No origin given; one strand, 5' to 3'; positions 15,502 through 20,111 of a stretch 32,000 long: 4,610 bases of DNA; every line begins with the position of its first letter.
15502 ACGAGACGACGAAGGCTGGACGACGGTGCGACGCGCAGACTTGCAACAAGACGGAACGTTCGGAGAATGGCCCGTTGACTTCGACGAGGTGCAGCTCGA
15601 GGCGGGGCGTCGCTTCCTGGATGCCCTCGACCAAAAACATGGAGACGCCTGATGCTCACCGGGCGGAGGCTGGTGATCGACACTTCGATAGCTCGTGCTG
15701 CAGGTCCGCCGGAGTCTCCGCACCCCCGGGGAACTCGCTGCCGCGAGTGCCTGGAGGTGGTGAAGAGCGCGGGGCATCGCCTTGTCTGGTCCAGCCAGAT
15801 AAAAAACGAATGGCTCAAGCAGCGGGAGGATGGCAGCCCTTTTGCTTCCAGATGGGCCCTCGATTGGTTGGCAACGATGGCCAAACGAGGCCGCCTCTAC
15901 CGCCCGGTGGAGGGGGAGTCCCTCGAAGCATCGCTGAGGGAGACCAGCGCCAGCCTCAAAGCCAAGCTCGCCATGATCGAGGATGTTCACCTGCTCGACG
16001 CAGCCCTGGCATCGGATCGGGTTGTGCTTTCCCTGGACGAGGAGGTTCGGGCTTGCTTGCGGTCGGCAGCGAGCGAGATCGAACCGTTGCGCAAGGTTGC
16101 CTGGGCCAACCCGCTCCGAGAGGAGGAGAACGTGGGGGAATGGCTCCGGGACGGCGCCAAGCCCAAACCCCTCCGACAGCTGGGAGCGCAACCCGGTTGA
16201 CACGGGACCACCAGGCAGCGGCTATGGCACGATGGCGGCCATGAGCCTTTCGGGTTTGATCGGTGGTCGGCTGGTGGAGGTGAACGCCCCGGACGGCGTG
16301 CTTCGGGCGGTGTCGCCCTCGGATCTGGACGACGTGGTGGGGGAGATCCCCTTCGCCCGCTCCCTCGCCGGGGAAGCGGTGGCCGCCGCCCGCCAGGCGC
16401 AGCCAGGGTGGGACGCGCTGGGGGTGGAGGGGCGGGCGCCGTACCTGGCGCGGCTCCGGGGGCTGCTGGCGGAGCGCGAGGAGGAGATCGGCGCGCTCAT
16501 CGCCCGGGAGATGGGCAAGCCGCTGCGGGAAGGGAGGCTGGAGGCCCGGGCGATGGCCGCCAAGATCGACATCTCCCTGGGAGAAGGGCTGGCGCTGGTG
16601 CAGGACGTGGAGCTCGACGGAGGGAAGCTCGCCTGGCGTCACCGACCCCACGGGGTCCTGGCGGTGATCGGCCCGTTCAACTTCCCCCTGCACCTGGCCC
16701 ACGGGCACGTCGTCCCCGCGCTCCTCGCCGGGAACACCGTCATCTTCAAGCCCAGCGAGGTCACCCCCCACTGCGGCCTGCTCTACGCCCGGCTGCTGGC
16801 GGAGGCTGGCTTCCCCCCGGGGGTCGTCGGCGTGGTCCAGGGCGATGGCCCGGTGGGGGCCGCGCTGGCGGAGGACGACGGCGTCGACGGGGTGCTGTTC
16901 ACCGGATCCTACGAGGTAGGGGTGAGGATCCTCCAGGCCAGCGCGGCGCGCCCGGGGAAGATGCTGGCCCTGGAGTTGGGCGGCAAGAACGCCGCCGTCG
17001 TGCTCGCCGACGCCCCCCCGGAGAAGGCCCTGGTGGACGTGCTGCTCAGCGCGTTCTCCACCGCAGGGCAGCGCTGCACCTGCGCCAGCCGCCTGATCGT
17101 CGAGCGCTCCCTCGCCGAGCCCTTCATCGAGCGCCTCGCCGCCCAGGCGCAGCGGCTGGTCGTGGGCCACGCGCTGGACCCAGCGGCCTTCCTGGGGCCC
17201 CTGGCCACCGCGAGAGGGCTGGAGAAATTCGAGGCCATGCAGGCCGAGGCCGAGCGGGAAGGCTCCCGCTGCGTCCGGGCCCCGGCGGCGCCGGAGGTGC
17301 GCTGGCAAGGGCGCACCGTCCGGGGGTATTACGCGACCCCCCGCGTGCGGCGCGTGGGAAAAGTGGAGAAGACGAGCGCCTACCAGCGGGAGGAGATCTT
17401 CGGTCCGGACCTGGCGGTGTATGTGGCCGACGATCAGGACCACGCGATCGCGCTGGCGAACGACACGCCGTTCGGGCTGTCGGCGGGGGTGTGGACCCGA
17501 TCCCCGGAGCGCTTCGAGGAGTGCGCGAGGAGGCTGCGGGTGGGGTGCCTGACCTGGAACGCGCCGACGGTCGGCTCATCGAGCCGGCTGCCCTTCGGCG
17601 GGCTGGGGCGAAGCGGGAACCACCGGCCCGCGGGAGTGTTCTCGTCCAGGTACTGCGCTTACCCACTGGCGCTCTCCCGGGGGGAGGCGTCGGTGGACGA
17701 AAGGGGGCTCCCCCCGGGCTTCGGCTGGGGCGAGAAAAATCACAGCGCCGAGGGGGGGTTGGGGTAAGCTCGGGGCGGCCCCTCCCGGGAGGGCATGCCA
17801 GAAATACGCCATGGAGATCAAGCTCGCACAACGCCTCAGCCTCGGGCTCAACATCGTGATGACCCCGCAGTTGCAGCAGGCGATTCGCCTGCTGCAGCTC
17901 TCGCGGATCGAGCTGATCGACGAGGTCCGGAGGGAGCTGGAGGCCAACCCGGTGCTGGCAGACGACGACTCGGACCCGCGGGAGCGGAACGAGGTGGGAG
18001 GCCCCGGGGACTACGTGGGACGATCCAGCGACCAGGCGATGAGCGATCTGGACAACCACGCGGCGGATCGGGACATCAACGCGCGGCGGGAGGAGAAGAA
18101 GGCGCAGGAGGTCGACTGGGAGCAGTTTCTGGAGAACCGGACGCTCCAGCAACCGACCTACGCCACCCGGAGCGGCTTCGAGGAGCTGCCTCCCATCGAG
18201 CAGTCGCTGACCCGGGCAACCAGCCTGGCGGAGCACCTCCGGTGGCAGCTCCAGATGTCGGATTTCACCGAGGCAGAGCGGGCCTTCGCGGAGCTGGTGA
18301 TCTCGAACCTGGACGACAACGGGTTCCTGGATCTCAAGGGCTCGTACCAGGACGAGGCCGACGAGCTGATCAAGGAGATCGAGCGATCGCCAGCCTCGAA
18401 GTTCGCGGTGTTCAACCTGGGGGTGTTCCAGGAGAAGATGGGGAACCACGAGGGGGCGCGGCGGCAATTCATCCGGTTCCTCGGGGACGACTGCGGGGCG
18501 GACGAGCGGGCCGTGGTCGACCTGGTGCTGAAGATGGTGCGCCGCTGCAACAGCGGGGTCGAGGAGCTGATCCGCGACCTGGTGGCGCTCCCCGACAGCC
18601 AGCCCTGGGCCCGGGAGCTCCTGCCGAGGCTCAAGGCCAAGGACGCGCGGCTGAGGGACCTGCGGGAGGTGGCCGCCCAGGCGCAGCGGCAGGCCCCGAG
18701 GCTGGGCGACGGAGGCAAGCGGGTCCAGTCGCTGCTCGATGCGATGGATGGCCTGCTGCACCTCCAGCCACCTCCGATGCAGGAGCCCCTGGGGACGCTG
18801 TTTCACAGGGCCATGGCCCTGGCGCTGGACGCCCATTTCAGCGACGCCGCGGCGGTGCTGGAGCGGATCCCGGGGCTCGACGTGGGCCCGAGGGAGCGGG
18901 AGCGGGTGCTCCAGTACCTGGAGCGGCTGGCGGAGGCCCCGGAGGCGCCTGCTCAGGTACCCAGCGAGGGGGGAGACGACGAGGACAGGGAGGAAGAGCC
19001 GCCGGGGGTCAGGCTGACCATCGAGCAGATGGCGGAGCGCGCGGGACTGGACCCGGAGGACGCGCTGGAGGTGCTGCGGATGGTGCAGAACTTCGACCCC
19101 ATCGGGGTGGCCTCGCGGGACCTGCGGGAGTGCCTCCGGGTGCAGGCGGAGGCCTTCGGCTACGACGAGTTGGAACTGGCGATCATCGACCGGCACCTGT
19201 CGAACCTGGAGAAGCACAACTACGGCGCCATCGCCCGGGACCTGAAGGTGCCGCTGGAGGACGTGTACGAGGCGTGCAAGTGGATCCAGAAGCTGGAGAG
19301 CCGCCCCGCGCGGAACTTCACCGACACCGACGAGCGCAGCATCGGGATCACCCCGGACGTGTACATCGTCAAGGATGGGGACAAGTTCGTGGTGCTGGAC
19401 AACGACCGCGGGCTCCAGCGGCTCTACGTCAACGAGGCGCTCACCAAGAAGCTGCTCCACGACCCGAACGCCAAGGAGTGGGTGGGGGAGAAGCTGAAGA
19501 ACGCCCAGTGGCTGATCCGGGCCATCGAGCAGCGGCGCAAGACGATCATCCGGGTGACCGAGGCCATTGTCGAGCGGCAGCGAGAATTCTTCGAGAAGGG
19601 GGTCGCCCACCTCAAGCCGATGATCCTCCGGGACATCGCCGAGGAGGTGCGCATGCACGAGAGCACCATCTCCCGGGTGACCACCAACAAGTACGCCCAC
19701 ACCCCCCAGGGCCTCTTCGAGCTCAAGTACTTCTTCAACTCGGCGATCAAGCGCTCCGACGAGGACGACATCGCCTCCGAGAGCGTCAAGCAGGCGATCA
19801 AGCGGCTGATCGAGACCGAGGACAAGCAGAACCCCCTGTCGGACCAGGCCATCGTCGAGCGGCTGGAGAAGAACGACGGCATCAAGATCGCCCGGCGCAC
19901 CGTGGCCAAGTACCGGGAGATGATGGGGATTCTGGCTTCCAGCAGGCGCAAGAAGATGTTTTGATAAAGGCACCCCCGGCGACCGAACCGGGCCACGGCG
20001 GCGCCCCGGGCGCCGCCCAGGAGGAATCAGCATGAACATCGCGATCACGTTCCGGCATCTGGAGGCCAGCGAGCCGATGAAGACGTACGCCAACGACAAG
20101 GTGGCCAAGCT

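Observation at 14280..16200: Translationally coupled ABC-type ATPase + PIN-like protein: candidate defence/toxin cassette not matching a named system I know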

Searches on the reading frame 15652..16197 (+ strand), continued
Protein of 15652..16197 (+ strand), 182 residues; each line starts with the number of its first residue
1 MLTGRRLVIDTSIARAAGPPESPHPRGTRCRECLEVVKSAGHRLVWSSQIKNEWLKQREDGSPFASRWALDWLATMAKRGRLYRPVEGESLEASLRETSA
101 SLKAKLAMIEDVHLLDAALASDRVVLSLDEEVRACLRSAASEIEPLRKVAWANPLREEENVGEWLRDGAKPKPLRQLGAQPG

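Call 50: find_encoding_contigs(protein=P0091, flank=10000, max_places=2)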
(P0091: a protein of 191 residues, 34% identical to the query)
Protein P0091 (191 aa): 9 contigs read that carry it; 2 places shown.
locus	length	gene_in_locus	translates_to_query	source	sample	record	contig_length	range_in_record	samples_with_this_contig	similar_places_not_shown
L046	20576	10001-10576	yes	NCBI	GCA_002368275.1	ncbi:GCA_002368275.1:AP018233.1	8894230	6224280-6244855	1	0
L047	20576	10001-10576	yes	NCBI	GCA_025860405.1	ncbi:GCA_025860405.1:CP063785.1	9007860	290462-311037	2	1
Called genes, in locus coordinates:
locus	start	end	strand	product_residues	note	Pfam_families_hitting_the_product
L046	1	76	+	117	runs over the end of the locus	PF04020:Phage_holin_4_2, PF04226:Transgly_assoc (faint)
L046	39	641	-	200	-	PF01890:CbiG_C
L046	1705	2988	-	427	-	-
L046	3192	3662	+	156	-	PF13301:DUF4079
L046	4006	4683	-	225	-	PF09366:DUF1997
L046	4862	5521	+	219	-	PF01073:3Beta_HSD, PF01370:Epimerase, PF05368:NmrA, PF13460:NAD_binding_10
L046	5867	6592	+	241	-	-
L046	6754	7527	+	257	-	PF00487:FA_desaturase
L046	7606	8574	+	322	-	PF13641:Glyco_tranf_2_3, PF00535:Glycos_transf_2, PF10111:Glyco_tranf_2_2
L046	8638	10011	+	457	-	PF13175:AAA_15, PF13304:AAA_21, PF13175:AAA_15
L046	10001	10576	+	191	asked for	-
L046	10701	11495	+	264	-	PF00318:Ribosomal_S2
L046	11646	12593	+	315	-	PF25025:EF-Ts_N (weak), PF00889:EF_TS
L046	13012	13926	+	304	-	-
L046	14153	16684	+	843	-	PF17191:RecG_wedge, PF01336:tRNA_anti-codon (weak), PF00270:DEAD, PF04851:ResIII, PF00271:Helicase_C, PF22590:Cas3-like_C_2 (weak), PF19833:RecG_dom3_C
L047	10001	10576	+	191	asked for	-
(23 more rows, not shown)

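Call 51: find_encoding_contigs(protein=P0017, flank=10000, max_places=2)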
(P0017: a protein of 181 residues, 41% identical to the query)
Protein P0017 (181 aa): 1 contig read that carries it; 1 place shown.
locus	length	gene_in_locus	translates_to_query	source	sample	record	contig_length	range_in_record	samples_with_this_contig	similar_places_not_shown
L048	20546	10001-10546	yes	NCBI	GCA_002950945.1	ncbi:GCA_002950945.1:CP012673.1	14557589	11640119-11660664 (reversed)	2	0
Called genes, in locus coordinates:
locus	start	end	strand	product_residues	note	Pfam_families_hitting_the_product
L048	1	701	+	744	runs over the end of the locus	-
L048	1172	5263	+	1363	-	PF14559:TPR_19 (faint)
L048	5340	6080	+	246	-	PF00027:cNMP_binding, PF13545:HTH_Crp_2, PF00325:Crp (weak)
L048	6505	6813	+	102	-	-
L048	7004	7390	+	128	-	PF02152:FolB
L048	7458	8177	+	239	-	PF00174:Oxidored_molyb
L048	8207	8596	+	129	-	PF02656:DUF202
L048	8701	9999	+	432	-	PF13175:AAA_15 (weak), PF13304:AAA_21, PF13175:AAA_15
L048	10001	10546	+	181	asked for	-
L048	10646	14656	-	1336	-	PF02463:SMC_N (faint), PF13476:AAA_23, PF13514:AAA_27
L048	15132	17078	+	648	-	PF02922:CBM_48, PF00128:Alpha-amylase, PF11941:DUF3459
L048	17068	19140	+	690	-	PF12439:GDE_N, PF06202:GDE_C, PF17389:Bac_rhamnosid6H (weak), PF22422:MGH1-like_GH (weak)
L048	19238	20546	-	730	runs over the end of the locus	PF01315:Ald_Xan_dh_C, PF02738:MoCoBD_1, PF20256:MoCoBD_2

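Call 52: find_encoding_contigs(protein=P0010, flank=10000, max_places=2)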
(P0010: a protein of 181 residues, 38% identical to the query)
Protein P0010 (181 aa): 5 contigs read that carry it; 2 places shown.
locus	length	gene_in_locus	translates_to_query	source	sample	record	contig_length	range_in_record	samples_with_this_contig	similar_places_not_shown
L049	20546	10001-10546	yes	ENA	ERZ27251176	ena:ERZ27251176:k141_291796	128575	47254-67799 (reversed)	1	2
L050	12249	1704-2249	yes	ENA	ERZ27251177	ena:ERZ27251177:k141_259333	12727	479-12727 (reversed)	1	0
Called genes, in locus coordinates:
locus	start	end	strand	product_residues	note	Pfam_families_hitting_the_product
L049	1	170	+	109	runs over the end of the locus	PF08869:XisI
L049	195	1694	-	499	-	PF00282:Pyridoxal_deC, PF00155:Aminotran_1_2 (weak), PF00266:Aminotran_5 (weak), PF01212:Beta_elim_lyase, PF05889:SepSecS (weak)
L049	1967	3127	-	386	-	PF03054:tRNA_Me_trans, PF20259:tRNA_Me_trans_M, PF20258:tRNA_Me_trans_C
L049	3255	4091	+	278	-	PF07728:AAA_5, PF08406:CbbQ_C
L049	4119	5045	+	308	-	-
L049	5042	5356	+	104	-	-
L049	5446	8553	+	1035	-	PF13519:VWA_2 (faint), PF00092:VWA (weak)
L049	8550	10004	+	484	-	PF13175:AAA_15 (weak), PF13304:AAA_21 (weak), PF13175:AAA_15, PF13304:AAA_21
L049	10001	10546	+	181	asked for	-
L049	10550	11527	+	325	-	PF01555:N6_N4_Mtase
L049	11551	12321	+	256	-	PF04446:Thg1, PF14413:Thg1C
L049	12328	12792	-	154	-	PF13240:Zn_Ribbon_1 (weak)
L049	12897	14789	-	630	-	PF02129:Peptidase_S15, PF00326:Peptidase_S9, PF08530:PepX_C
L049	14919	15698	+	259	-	PF13468:Glyoxalase_3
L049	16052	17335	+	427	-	PF00595:PDZ (faint), PF13180:PDZ_2, PF17820:PDZ_6, PF03572:Peptidase_S41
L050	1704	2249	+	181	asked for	-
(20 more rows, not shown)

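Call 56: search_dna_similar(query=window:15652-16197:+, collection=plasmids, mode=protein, max_evalue=0.001, max_rows=15)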
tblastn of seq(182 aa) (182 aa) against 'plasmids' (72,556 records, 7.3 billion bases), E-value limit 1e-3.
No match.

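Call 57: search_dna_similar(query=window:15652-16197:+, collection=phages, mode=protein, max_evalue=0.001, max_rows=15)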
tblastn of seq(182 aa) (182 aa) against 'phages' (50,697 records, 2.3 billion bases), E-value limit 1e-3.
No match.

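Call 61: search_protein_families(library=padloc, alignment_id=A4, max_evalue=0.00001)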
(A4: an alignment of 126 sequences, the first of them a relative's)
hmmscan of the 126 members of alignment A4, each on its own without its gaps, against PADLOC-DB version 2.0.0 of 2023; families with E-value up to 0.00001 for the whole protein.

A. member 1, L001:2846-3694:+ (283 aa): 0 families

B. families by the number of members that match (of 126 scanned): 131 families (the first 25 are shown)
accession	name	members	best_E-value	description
PDLC04134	mad2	3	1.3e-12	mads_2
PDLC00659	HmaA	2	2.9e-172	SNF2 helicase / DEAD-box helicase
PDLC02620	DrmD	2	7.8e-116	DrmD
PDLC02500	BrxHI|BrxHII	2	4.2e-112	BrxHI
PDLC02621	DrmD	2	4.1e-93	DrmD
PDLC02504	BrxHI|BrxHII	2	2.2e-85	BrxHII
PDLC02632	DrmD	2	2.1e-58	DrmD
PDLC02623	DrmD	2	6.2e-58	DrmD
PDLC02634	DrmD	2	1.5e-57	DrmD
PDLC02619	DrmD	2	6.6e-57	DrmD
PDLC04807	PDC-S02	2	2.9e-39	-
PDLC04827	PDC-S02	2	1.7e-38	-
PDLC04797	PDC-S02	2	4.6e-35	-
PDLC04812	PDC-S02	2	1.3e-34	-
PDLC04808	PDC-S02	2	2e-32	-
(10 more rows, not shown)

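Call 62: search_protein_families(library=pfam, alignment_id=A4, max_evalue=0.00001)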
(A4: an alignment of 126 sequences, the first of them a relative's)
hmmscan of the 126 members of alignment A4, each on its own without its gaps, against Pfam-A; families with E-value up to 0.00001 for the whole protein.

A. member 1, L001:2846-3694:+ (283 aa): 1 family
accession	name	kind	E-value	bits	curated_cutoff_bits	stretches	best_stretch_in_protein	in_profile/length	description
PF01261.30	AP_endonuc_2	-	2.6e-19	70.4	31.1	1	37-258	3-232/249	Xylose isomerase-like TIM barrel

B. families by the number of members that match (of 126 scanned): 114 families (the first 25 are shown)
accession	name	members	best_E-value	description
PF01266.30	DAO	4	2.1e-73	FAD dependent oxidoreductase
PF00890.30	FAD_binding_2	3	7.5e-112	FAD binding domain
PF09872.14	DUF2099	3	2e-95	Uncharacterized protein conserved in archaea (DUF2099)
PF00107.32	ADH_zinc_N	3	9.2e-30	Zinc-binding dehydrogenase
PF08240.17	ADH_N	3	2.5e-29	Alcohol dehydrogenase GroES-like domain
PF00149.33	Metallophos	3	3.7e-18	Calcineurin-like phosphoesterase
PF13602.12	ADH_zinc_N_2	3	7.5e-09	Zinc-binding dehydrogenase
PF02913.24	FAD-oxidase_C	2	1.2e-64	FAD linked oxidases, C-terminal domain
PF01925.25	TauE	2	4.8e-50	Sulfite exporter TauE/SafE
PF02910.25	Succ_DH_flav_C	2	1e-44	Fumarate reductase flavoprotein C-term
PF01565.28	FAD_binding_4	2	2e-41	FAD binding domain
PF12770.12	CHAT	2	4.3e-34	CHAT domain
PF17761.7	DUF1016_N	2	3.1e-33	DUF1016 N-terminal domain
PF07843.16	DUF1634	2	5.4e-27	Protein of unknown function (DUF1634)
PF13020.12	NOV_C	2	3e-21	Protein NO VEIN, C-terminal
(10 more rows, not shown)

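Call 63: search_protein_families(library=padloc, proteins=[L012:2098-5571:+, L042:1968-5942:+, L014:3160-5628:+, L034:5175-7676:-, L037:4063-6315:+, L006:8663-10738:-, L029:3118-5151:+, L032:2682-4787:+, L017:4530-6440:+, L004:3678-5549:-], max_evalue=1e-10)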
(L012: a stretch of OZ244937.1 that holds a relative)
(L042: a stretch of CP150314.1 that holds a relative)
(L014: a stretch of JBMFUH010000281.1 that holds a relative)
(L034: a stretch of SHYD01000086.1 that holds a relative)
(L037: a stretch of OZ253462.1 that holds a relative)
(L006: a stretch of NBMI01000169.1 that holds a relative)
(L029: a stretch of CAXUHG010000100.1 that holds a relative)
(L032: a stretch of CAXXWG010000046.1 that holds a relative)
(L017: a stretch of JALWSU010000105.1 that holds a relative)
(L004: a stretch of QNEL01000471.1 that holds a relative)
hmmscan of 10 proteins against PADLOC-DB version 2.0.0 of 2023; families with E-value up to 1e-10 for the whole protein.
L012:2098-5571:+ (1158 aa): 37 families (the best 25 are shown)
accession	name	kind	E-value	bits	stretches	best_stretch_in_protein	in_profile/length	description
PDLC00659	HmaA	-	2.9e-172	573.2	1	59-1099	50-1131/1176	SNF2 helicase / DEAD-box helicase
PDLC02620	DrmD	-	7.8e-116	386.3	1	17-654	4-625/1060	DrmD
PDLC02500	BrxHI|BrxHII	-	4.2e-112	374.4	1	108-676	87-639/933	BrxHI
PDLC02621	DrmD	-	4.1e-93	311.3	1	114-643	124-668/1040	DrmD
PDLC02504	BrxHI|BrxHII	-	2.2e-85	285.4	1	87-987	85-955/971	BrxHII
PDLC02572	DrmA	-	1.4e-64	216.6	1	125-621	131-637/1043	DrmA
PDLC02632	DrmD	-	2.1e-58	196.3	1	126-618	137-637/662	DrmD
PDLC02623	DrmD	-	6.2e-58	194.4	2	379-655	432-671/1040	DrmD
PDLC02634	DrmD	-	1.5e-57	193.1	1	100-643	80-620/900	DrmD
PDLC02619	DrmD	-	6.6e-57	191.3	2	99-532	20-439/872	DrmD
PDLC02633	DrmD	-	8.8e-50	167.5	1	115-619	129-642/839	DrmD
PDLC02840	DpdE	-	2.4e-42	143.3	2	108-306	156-337/1091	DpdE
PDLC02843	DpdE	-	1.9e-40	136.6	2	108-307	155-333/1091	DpdE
PDLC02624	DrmD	-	2.1e-40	136.9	1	150-618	2-478/652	DrmD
PDLC02853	DpdE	-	1.2e-39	134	1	86-642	72-636/985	DpdE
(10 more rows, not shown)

L042:1968-5942:+ (1325 aa): 0 families

L014:3160-5628:+ (823 aa): 0 families

L034:5175-7676:- (834 aa): 0 families

L037:4063-6315:+ (751 aa): 8 families
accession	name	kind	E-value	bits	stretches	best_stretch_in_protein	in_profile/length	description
PDLC00659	HmaA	-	6.6e-65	217.6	2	189-695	598-1132/1176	SNF2 helicase / DEAD-box helicase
PDLC02504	BrxHI|BrxHII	-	1.1e-25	87.8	2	15-188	335-496/971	BrxHII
PDLC02620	DrmD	-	1.9e-25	87.1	2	189-250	565-626/1060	DrmD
PDLC02500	BrxHI|BrxHII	-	1.6e-23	81.2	2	25-188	345-492/933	BrxHI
PDLC02621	DrmD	-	3.4e-17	60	1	9-190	355-535/1040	DrmD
PDLC03969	TmtA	-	9.5e-15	51.2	1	582-710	1355-1487/1563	-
PDLC02619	DrmD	-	2.7e-13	47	0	189-229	521-562/872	DrmD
PDLC02634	DrmD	-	9.4e-12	41.5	0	16-190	321-486/900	DrmD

L006:8663-10738:- (692 aa): 1 family
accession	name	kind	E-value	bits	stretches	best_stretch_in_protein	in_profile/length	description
PDLC02987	caspase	-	8.3e-21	72.7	1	34-233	3-150/453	-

L029:3118-5151:+ (678 aa): 0 families

L032:2682-4787:+ (702 aa): 0 families

L017:4530-6440:+ (637 aa): 0 families

L004:3678-5549:- (624 aa): 1 family
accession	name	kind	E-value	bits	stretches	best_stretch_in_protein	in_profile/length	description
PDLC02987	caspase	-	1.6e-21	75.1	1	39-213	3-130/453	-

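Call 79: find_related_loci(query=A1, collection=viral_contigs, flank=6000)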
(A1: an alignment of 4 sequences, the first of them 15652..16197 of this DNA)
Query A1 (182 aa) in viral_contigs; peptide patterns used: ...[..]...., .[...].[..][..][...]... (x = any residue, [..] = any of these).
47 stretches matched a pattern, but none encodes a relative of the query by tblastn (E <= 1e-3).

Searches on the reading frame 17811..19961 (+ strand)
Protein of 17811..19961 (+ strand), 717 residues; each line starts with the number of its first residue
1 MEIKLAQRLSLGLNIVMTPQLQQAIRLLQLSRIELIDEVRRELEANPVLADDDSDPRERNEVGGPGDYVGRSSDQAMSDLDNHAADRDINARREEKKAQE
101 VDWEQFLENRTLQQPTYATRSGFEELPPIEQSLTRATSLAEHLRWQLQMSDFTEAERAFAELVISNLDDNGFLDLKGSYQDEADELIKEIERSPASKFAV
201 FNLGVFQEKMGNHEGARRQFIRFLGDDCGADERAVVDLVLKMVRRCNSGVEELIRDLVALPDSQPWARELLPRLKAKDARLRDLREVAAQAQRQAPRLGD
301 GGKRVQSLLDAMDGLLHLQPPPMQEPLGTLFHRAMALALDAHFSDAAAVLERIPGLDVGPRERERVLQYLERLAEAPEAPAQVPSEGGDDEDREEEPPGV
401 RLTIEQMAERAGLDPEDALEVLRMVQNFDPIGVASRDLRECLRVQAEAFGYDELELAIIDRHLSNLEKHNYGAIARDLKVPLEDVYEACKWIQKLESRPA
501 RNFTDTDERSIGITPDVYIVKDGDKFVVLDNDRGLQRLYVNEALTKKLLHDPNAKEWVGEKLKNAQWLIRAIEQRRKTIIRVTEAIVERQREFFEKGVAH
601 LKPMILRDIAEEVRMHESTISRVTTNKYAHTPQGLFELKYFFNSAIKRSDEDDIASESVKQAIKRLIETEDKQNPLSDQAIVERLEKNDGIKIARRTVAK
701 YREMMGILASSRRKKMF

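Call 53: find_encoding_contigs(protein=window:17811-19961:+, flank=6000, max_places=3)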
Protein window:17811-19961:+ (717 aa): no gene with exactly this product is on record in the collection.

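Call 70: search_protein_families(library=pfam, proteins=[window:17811-19961:+], max_evalue=0.001)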
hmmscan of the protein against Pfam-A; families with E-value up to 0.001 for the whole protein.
window:17811-19961:+ (717 aa): 3 families
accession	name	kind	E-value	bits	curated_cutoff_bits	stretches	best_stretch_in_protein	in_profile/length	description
PF04552.19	Sigma54_DBD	-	3e-63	212.8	22.8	1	556-715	2-160/160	Sigma-54, DNA binding domain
PF04963.19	Sigma54_CBD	-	6.5e-47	160.1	22.9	2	402-542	48-183/185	Sigma-54 factor, core binding domain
PF00309.25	Sigma54_AID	-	1.4e-14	54.1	23.8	1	7-49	2-44/46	Sigma-54 factor, Activator interacting domain (AID)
